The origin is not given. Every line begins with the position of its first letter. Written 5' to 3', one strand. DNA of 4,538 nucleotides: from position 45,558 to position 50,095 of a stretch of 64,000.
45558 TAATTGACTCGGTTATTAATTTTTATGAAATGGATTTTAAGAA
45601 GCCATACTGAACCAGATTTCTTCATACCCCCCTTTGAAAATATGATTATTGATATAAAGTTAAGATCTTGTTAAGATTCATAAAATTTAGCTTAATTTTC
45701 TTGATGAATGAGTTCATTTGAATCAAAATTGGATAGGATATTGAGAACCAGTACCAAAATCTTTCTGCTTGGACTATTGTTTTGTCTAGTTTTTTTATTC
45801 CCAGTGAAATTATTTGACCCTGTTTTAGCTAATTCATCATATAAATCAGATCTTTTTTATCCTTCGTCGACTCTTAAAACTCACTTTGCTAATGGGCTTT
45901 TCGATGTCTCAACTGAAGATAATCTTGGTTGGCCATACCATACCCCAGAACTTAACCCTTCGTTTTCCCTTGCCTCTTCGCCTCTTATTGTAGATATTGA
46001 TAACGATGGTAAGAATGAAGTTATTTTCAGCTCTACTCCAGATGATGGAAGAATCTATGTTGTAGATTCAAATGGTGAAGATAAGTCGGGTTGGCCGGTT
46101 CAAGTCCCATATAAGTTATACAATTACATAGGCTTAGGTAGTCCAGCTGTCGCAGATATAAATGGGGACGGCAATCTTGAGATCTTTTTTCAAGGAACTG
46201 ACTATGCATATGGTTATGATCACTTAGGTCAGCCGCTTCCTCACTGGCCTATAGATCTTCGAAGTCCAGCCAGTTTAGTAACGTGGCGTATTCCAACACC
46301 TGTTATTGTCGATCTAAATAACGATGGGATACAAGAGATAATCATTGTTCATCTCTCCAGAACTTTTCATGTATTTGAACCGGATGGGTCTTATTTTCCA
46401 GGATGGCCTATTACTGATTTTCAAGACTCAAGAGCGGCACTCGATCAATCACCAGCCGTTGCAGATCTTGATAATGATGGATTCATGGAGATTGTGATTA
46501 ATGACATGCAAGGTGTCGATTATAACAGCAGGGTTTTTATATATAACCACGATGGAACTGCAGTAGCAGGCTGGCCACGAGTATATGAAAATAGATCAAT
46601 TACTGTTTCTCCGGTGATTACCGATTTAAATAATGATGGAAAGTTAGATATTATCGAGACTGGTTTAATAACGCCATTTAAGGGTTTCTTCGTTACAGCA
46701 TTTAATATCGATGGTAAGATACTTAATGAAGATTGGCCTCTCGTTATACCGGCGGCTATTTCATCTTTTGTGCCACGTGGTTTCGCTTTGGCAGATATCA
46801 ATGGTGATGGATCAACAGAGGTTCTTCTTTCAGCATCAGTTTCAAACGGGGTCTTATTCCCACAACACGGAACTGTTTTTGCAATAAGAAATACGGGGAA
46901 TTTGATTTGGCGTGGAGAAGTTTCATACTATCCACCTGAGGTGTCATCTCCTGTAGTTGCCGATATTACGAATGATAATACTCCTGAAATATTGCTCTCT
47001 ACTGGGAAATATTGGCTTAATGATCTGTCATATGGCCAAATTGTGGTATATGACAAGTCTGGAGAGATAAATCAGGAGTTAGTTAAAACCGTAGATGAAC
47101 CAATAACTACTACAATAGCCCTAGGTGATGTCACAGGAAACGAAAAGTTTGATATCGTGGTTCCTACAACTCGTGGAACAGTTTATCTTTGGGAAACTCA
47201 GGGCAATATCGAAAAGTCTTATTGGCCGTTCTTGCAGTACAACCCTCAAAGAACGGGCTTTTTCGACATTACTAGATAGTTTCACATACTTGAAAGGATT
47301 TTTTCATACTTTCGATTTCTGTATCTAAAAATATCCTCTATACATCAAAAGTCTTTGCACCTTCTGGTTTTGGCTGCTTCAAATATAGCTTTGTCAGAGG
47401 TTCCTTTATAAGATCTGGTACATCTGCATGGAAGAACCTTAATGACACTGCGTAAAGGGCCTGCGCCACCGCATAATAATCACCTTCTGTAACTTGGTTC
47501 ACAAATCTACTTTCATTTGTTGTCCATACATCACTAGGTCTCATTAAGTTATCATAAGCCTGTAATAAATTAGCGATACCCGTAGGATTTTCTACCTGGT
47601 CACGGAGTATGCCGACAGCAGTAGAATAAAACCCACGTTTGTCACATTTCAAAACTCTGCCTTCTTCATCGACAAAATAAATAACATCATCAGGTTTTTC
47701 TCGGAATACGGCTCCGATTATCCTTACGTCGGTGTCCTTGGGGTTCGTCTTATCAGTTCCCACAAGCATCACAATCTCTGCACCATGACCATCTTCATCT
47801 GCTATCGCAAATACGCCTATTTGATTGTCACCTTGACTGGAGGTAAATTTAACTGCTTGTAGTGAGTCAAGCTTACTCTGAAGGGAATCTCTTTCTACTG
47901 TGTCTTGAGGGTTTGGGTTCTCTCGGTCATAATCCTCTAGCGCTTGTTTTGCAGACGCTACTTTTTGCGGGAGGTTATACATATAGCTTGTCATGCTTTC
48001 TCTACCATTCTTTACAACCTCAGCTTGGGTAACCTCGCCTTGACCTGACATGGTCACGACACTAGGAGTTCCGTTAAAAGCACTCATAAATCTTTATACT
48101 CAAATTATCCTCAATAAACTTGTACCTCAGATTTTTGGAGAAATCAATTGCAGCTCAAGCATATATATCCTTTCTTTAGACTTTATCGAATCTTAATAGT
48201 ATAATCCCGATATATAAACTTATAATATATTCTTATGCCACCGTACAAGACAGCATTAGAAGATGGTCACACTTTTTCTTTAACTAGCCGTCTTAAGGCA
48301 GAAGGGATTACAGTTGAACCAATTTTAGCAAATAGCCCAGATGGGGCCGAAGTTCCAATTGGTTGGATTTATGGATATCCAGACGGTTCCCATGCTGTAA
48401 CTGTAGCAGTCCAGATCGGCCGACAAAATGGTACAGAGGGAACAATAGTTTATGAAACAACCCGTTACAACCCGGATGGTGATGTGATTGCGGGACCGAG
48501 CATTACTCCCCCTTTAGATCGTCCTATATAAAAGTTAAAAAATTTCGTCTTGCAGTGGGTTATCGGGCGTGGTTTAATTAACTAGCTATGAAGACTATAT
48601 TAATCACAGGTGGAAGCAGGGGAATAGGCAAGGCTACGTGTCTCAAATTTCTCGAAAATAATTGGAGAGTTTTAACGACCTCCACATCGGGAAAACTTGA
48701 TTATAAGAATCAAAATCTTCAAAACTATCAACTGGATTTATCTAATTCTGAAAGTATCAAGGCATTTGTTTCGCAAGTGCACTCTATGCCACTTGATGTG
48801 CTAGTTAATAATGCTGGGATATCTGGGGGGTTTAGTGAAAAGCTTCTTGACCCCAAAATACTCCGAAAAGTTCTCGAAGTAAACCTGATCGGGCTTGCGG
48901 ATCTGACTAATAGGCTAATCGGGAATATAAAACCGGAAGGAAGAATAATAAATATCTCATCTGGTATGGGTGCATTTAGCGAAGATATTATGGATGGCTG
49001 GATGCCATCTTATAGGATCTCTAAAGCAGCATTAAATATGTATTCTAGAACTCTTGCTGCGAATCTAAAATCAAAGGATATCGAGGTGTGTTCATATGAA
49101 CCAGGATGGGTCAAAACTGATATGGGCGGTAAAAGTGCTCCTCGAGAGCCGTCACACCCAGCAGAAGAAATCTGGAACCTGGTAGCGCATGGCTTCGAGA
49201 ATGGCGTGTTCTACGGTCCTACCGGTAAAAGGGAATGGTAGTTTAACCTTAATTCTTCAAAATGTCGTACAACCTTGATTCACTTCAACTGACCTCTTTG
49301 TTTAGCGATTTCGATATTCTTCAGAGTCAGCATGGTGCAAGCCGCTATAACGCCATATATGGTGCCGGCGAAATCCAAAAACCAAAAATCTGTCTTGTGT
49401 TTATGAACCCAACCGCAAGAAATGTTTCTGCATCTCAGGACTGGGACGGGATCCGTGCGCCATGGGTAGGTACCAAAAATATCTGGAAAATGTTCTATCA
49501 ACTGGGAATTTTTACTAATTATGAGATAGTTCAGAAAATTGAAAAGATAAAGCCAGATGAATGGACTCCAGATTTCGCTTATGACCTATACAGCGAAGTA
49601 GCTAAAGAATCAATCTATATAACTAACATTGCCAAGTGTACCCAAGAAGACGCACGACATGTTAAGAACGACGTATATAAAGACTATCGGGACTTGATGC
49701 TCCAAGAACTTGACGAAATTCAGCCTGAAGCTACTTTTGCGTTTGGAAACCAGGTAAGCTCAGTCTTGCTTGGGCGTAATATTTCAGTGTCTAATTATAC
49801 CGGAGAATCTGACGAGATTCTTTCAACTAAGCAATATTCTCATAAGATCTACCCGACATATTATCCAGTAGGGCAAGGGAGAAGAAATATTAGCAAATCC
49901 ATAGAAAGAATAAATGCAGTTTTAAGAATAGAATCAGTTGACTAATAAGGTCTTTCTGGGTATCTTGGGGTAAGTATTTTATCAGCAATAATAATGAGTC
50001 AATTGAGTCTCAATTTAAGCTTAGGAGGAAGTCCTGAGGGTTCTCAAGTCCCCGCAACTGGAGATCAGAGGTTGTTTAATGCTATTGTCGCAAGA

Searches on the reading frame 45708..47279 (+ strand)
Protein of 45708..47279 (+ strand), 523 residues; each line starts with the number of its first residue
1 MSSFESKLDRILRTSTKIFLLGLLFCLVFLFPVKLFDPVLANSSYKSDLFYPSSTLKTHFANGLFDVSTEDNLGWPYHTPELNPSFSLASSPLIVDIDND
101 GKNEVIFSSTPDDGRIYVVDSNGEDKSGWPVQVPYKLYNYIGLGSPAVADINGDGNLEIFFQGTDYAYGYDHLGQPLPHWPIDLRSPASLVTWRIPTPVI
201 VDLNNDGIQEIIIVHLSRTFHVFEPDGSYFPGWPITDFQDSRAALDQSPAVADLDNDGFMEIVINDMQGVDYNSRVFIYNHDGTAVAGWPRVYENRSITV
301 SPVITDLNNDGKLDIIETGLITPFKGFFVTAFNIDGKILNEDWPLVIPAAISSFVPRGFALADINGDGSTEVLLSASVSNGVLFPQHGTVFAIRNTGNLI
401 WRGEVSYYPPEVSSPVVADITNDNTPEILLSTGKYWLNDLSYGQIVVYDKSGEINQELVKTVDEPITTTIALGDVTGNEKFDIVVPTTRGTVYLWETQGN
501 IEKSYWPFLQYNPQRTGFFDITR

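Call 21: search_protein_families(library=pfam, proteins=[window:45708-47279:+], max_evalue=0.001)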
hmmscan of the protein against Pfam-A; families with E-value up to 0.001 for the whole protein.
window:45708-47279:+ (523 aa): 4 families
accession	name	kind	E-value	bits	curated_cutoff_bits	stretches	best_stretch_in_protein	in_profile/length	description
PF13517.12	FG-GAP_3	-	5.8e-34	116.9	26.9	4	96-160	1-60/61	FG-GAP-like repeat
PF01839.29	FG-GAP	-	1.7e-24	85.6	22.1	0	248-279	4-37/37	FG-GAP repeat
PF25292.1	Beta-prop_CGLA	-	1.1e-11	45.3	26.8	0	95-125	37-65/316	Lambda-carrageenase beta-propeller domain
PF15907.11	Itfg2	-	0.00065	19.5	27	0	93-122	79-282/330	Integrin-alpha FG-GAP repeat-containing protein 2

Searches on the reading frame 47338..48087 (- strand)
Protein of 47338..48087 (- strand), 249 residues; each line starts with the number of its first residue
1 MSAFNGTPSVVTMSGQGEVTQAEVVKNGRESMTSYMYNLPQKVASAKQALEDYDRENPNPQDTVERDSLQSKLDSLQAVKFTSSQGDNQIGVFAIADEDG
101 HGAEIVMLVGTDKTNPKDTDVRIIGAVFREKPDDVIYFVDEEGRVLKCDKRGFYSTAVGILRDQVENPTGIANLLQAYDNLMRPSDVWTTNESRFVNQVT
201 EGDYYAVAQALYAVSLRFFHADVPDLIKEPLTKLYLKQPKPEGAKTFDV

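Call 22: search_protein_families(library=pfam, proteins=[window:47338-48087:-], max_evalue=0.001)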
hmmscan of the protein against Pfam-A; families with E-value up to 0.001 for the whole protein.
window:47338-48087:- (249 aa): 0 families

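Call 40: search_protein_families(library=ncbifam, proteins=[window:47338-48087:-], max_evalue=0.1)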
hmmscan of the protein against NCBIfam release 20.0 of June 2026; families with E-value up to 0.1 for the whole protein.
window:47338-48087:- (249 aa): 1 family
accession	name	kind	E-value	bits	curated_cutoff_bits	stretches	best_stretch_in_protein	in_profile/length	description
TIGR01947.1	rnfG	subfamily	0.031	14.4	102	1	41-124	33-116/187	RnfABCDGE type electron transport complex subunit G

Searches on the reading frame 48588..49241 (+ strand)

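Call 22: search_protein_families(library=pfam, proteins=[window:48588-49241:+], max_evalue=0.001)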
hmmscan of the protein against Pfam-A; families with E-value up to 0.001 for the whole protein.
window:48588-49241:+ (217 aa): 3 families
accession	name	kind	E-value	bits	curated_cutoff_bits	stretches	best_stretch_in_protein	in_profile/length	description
PF00106.31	adh_short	-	1.5e-34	119.6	26.6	1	2-184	1-191/195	short chain dehydrogenase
PF13561.12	adh_short_C2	-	1.1e-21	77.9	27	1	11-182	6-183/236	Enoyl-(Acyl carrier protein) reductase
PF01370.27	Epimerase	-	1.2e-06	28.6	20.9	1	4-126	1-120/240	NAD dependent epimerase/dehydratase family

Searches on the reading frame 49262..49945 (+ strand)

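Call 22: search_protein_families(library=pfam, proteins=[window:49262-49945:+], max_evalue=0.001)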
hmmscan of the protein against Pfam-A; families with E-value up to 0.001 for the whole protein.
window:49262-49945:+ (227 aa): 1 family
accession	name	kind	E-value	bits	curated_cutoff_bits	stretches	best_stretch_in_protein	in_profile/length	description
PF03167.25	UDG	-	1e-07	32.5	24.3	1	40-216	7-135/141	Uracil DNA glycosylase superfamily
